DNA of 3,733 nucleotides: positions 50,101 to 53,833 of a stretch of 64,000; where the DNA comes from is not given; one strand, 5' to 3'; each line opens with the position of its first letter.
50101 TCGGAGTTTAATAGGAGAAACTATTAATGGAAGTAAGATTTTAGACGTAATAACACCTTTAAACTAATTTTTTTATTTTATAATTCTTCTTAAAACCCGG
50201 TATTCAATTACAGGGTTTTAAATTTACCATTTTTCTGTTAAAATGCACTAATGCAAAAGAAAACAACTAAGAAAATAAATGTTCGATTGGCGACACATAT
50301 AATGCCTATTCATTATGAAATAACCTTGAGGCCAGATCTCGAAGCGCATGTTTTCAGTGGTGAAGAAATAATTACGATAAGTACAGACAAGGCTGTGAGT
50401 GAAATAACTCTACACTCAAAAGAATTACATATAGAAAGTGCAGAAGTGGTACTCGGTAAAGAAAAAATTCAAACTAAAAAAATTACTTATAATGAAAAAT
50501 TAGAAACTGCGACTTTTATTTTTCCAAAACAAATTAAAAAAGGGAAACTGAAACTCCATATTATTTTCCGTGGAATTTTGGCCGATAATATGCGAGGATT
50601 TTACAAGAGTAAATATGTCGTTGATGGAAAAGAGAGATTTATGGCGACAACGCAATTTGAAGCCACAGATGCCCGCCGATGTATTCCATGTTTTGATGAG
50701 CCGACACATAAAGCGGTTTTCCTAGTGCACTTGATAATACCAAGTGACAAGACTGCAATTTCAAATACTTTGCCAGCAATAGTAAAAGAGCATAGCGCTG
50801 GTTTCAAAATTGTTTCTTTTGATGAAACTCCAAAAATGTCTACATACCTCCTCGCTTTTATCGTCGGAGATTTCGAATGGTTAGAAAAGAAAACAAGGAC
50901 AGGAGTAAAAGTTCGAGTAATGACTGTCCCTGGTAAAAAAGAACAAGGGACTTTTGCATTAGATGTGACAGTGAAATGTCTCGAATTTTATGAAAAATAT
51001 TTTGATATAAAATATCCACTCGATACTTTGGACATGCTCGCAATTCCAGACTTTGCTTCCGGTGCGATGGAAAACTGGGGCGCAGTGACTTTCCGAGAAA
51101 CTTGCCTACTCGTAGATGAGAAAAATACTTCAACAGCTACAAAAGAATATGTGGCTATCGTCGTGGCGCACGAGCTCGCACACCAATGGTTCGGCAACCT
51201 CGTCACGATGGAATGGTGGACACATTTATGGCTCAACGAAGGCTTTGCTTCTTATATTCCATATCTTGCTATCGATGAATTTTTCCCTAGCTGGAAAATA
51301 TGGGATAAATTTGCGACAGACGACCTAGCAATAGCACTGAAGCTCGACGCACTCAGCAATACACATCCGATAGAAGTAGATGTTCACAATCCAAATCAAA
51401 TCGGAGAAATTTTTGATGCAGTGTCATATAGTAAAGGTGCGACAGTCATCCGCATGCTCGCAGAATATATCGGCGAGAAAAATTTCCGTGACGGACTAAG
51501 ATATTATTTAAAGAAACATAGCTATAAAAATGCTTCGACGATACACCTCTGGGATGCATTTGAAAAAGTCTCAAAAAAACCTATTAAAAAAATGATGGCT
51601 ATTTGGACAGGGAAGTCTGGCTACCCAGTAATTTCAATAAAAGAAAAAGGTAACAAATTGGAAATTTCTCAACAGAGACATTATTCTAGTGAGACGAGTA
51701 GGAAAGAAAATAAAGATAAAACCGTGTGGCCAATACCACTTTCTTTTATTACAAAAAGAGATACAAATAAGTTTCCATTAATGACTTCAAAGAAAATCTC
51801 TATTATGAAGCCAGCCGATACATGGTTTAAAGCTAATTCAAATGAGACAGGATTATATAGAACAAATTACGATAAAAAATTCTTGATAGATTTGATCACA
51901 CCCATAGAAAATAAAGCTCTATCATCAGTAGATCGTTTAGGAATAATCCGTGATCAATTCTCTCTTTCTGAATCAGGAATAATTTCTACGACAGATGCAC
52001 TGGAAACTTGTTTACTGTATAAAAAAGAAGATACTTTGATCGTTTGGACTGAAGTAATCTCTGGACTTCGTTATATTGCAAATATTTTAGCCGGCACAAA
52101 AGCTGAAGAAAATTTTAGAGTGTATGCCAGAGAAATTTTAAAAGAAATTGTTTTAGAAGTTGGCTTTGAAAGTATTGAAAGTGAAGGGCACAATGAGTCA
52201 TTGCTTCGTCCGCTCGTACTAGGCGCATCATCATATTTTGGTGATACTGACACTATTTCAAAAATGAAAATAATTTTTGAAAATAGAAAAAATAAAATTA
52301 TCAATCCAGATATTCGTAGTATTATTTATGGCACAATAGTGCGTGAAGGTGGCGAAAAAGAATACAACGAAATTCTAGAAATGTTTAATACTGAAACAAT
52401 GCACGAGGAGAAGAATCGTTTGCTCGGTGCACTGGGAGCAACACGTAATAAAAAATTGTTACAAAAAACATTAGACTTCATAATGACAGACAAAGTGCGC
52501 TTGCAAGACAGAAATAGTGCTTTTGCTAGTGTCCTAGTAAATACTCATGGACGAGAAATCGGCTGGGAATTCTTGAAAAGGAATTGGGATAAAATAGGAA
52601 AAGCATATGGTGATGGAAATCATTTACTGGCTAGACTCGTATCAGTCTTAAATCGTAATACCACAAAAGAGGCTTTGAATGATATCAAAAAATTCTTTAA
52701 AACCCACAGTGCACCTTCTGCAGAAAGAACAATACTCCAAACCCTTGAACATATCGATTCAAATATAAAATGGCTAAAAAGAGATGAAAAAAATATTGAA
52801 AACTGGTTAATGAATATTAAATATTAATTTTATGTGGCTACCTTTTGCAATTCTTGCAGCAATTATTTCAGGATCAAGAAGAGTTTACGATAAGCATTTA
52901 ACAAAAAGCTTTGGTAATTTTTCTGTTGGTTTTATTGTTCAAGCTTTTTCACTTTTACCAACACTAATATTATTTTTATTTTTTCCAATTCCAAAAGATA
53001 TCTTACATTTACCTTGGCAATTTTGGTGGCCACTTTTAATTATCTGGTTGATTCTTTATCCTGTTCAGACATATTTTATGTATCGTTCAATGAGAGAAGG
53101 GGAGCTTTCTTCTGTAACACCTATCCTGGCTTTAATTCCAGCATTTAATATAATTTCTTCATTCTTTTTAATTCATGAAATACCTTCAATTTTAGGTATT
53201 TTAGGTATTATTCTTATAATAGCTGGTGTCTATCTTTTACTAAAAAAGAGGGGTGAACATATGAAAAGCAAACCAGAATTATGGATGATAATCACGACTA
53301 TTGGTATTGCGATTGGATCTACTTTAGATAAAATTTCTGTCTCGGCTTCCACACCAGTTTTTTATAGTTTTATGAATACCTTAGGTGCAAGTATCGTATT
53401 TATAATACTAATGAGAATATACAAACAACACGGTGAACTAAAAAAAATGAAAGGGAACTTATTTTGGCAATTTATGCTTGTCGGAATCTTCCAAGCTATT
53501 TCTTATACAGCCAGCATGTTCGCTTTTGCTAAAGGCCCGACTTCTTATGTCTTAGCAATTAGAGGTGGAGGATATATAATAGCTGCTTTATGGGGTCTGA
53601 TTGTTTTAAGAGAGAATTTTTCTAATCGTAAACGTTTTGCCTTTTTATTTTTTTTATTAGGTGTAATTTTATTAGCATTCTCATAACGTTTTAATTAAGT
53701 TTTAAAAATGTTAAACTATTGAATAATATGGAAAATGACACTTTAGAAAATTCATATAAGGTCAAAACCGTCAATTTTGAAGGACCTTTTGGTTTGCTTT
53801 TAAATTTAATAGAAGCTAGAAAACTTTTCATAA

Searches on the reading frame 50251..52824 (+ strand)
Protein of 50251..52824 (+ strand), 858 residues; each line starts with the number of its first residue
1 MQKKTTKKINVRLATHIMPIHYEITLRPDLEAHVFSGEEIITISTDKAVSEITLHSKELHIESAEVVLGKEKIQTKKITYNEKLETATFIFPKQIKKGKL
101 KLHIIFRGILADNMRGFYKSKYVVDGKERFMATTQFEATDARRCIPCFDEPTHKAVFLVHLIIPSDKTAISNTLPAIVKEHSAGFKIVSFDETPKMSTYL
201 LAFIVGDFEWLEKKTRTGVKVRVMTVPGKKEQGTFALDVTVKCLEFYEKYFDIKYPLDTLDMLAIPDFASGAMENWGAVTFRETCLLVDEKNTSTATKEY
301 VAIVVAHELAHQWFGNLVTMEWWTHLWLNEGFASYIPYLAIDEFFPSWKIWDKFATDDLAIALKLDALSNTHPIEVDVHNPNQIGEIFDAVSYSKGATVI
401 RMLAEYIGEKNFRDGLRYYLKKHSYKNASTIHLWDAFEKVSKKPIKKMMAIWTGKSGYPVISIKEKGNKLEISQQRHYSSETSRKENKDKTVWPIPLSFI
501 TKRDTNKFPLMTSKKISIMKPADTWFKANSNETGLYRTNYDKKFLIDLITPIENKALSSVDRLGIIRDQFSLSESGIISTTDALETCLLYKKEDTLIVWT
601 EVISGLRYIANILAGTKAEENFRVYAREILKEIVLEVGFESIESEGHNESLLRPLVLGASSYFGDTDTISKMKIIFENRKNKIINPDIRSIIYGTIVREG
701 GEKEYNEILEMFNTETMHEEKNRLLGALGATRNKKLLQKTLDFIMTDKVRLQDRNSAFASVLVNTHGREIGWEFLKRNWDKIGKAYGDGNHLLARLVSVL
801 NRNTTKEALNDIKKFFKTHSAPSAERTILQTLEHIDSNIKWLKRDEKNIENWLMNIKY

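Call 48: search_protein_families(library=pfam, proteins=[window:50251-52824:+], max_evalue=0.0001)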
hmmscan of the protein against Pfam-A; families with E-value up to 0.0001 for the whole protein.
window:50251-52824:+ (858 aa): 3 families
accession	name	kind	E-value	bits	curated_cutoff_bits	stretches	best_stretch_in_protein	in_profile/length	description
PF01433.26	Peptidase_M1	-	2e-87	292.8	27.7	1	235-452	1-218/218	Peptidase family M1 domain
PF11838.14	ERAP1_C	-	1.6e-81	274.7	38.2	1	525-836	1-317/318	ERAP1-like C-terminal domain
PF17900.6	Peptidase_M1_N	-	1.8e-49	168.8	25.8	1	19-200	2-186/186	Peptidase M1 N-terminal domain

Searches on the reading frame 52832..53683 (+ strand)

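Call 48: search_protein_families(library=pfam, proteins=[window:52832-53683:+], max_evalue=0.0001)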
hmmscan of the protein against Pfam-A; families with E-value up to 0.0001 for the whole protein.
window:52832-53683:+ (284 aa): 2 families
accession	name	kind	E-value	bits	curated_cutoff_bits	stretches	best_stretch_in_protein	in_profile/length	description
PF00892.27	EamA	-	1.7e-22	80.6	28.2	2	2-137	3-134/135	EamA-like transporter family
PF03151.22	TPT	-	1.1e-05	25.4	30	0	17-135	18-134/291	Triose-phosphate Transporter family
